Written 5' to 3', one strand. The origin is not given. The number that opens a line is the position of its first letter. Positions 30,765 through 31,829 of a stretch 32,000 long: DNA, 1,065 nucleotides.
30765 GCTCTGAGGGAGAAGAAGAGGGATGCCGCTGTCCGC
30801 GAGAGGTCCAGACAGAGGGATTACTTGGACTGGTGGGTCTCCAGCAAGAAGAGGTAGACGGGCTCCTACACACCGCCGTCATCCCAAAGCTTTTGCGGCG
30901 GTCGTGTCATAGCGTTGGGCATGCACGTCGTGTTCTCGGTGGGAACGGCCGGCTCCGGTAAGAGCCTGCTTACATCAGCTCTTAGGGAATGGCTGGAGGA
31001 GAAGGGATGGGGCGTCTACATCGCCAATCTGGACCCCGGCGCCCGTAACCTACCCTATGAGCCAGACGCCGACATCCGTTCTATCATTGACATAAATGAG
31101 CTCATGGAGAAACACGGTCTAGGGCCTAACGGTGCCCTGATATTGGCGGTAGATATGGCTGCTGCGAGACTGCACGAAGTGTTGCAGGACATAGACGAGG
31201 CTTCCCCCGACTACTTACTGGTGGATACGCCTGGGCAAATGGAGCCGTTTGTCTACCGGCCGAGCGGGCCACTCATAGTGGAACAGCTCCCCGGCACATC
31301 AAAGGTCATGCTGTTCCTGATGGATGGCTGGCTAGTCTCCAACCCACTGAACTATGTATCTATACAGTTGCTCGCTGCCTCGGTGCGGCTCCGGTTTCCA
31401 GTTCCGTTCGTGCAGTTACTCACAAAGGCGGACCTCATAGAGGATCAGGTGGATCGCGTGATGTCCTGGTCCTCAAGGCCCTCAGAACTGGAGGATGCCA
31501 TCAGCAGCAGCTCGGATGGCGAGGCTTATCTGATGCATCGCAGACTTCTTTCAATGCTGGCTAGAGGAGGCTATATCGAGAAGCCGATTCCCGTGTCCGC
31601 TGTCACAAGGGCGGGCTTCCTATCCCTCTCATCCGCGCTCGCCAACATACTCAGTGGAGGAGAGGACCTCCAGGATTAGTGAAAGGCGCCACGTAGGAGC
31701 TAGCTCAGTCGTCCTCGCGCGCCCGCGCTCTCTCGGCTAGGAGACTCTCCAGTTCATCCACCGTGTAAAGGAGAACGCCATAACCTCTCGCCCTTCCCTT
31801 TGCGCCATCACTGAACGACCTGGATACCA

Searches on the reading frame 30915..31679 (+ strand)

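Call 107: search_protein_families(library=pfam, proteins=[window:30915-31679:+], max_evalue=0.001)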
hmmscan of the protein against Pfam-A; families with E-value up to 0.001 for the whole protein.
window:30915-31679:+ (254 aa): 2 families
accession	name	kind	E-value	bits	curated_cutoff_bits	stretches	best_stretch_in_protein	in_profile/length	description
PF03029.23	ATP_bind_1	-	1.5e-52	179.3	27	1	9-245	2-237/240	Conserved hypothetical ATP binding protein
PF13191.12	AAA_16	-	0.00079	20.4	32.6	0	6-70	27-85/167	AAA ATPase domain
